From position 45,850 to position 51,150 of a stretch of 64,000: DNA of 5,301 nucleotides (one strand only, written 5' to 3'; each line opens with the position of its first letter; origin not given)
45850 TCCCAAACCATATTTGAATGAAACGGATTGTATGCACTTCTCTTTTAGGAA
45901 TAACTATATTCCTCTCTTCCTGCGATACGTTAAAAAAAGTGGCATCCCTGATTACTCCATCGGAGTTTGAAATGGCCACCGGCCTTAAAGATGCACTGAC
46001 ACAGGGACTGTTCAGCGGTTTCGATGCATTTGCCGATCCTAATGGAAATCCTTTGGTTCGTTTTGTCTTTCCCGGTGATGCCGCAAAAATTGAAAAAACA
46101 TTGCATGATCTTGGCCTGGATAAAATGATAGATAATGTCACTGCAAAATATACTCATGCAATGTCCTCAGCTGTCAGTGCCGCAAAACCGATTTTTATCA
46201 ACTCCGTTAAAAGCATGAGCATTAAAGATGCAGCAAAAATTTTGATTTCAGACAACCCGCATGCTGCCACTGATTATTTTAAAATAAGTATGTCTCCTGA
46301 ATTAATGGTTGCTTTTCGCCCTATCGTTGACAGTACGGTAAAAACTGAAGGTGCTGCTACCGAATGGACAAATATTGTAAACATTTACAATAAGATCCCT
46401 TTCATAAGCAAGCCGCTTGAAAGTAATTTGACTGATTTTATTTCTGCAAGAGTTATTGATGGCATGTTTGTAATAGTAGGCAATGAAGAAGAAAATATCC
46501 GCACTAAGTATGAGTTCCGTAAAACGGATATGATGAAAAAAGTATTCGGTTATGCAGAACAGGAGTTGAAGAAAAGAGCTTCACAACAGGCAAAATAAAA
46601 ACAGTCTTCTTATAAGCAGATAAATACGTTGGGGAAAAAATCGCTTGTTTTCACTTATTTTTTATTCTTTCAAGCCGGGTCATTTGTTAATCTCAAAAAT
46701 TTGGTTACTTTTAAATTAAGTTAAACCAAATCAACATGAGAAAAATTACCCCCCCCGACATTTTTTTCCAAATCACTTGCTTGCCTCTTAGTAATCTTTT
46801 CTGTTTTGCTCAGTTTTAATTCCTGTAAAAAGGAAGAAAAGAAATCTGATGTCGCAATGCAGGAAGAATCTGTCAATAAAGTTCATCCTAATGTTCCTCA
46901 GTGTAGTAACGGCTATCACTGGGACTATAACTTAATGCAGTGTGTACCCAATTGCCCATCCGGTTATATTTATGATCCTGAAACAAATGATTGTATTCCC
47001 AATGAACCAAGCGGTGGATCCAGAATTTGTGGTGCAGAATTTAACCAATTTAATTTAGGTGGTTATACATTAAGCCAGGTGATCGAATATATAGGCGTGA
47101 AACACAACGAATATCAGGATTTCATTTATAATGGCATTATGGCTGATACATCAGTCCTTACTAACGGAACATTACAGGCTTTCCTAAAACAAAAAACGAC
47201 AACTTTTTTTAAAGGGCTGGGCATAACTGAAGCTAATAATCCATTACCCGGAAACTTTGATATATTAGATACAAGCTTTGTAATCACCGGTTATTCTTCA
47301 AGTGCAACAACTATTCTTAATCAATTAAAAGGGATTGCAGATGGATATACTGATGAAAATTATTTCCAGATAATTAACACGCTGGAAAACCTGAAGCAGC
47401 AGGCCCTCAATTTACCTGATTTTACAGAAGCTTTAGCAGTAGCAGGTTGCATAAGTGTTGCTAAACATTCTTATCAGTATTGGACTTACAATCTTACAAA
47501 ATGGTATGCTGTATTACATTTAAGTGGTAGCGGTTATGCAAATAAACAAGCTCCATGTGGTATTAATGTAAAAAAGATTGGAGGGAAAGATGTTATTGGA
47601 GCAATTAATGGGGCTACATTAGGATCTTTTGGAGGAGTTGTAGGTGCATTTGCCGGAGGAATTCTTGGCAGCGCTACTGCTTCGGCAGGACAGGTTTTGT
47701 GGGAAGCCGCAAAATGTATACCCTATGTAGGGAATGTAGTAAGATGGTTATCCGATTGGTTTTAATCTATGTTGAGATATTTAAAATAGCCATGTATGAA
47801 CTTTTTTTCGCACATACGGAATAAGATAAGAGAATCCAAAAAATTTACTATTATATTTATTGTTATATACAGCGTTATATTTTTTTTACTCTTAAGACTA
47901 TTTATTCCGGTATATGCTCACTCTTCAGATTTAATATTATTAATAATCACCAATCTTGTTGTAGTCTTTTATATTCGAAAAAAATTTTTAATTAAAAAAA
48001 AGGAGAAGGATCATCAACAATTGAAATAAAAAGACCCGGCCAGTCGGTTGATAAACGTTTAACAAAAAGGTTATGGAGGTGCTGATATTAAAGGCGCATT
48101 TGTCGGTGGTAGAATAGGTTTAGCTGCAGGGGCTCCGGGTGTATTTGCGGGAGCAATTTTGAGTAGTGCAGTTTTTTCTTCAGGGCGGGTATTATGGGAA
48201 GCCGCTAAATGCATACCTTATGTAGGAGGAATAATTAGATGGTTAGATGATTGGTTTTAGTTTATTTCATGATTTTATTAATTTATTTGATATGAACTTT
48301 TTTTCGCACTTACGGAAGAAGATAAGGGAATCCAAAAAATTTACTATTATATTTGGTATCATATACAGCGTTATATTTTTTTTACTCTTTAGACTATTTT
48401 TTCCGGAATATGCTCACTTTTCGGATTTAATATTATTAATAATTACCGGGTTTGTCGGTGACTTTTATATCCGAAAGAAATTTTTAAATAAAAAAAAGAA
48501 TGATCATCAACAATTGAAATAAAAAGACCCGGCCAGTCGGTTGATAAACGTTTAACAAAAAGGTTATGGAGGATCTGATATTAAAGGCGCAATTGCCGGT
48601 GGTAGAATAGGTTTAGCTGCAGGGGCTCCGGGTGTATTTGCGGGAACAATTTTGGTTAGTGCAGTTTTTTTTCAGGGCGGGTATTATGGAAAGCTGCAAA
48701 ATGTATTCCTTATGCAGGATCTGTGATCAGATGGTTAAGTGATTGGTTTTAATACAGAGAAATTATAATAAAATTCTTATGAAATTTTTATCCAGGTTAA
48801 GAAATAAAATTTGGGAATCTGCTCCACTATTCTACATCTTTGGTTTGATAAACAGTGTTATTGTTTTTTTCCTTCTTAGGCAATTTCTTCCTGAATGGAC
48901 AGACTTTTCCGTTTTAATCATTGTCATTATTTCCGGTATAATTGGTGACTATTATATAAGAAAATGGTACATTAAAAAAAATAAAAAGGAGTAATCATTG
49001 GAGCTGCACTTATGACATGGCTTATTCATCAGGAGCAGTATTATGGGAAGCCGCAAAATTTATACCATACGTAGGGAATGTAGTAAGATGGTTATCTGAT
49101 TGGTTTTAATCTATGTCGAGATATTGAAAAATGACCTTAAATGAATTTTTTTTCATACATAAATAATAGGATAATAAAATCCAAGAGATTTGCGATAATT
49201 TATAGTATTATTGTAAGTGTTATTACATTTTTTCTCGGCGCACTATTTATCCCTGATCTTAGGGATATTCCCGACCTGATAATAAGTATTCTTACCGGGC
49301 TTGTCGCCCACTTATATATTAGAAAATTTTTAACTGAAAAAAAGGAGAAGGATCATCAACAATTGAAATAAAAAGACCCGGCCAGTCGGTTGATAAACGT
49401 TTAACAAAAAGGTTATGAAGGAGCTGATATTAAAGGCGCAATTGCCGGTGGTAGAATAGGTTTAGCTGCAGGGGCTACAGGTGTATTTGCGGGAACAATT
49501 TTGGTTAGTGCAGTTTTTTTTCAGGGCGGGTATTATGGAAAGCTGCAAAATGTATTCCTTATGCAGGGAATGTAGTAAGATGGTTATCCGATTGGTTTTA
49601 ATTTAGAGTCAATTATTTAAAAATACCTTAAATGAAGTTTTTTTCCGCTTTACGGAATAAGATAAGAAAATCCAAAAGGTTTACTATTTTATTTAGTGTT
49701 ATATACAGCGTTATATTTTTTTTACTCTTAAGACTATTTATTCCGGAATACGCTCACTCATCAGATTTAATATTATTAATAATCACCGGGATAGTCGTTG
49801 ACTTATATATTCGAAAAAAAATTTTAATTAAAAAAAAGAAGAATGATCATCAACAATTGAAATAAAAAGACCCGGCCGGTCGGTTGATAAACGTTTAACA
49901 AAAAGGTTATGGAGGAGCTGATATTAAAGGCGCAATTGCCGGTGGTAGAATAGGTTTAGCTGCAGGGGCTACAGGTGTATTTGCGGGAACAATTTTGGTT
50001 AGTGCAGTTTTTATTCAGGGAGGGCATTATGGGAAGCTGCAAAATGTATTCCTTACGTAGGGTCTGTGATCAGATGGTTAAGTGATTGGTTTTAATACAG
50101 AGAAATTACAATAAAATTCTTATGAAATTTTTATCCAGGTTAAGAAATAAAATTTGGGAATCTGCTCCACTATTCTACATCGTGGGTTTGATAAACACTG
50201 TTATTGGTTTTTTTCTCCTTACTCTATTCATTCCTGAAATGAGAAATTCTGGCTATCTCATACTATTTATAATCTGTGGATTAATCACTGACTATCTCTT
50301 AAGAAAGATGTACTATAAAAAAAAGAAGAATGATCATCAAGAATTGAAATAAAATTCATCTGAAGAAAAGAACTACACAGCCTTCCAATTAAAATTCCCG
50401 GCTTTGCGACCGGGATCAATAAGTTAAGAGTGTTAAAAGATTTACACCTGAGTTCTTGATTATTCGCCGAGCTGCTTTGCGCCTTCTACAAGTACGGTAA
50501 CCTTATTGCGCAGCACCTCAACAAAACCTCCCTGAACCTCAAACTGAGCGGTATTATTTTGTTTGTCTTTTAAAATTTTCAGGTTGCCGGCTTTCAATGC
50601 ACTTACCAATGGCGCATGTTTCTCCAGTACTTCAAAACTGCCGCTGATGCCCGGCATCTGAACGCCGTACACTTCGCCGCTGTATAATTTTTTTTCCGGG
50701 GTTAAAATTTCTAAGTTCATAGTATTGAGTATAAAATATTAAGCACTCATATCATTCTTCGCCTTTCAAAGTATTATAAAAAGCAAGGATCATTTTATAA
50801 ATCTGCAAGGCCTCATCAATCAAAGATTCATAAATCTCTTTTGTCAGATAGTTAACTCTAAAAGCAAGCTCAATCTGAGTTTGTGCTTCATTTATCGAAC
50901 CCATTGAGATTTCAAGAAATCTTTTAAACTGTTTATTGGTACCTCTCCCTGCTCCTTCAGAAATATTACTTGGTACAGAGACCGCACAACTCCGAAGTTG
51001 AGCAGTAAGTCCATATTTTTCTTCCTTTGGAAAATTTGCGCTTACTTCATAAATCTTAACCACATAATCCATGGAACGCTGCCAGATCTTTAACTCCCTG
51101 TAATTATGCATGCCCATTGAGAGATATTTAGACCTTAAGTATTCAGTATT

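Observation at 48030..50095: Silent cassettes are better conserved than the genes between them, share one ancestral frameshift, and carry a TAA where the live gene has Lys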

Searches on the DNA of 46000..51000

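Call 78: search_rna_families(source=window, start=46000, end=51000, threshold=evalue, max_evalue=1)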
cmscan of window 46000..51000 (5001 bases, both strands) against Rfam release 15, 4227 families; matches with E-value up to 1: 1.
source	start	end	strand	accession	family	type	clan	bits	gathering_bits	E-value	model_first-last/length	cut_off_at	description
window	50392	50440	-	RF01519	CC0196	Gene; sRNA;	-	19.3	35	0.55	1-58/58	no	Caulobacter sRNA CC0196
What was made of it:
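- There is no Rfam match in any cassette; the only match (E = 0.55, far below the gathering score) lies at the terminal hairpin beyond I6 (call 78).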
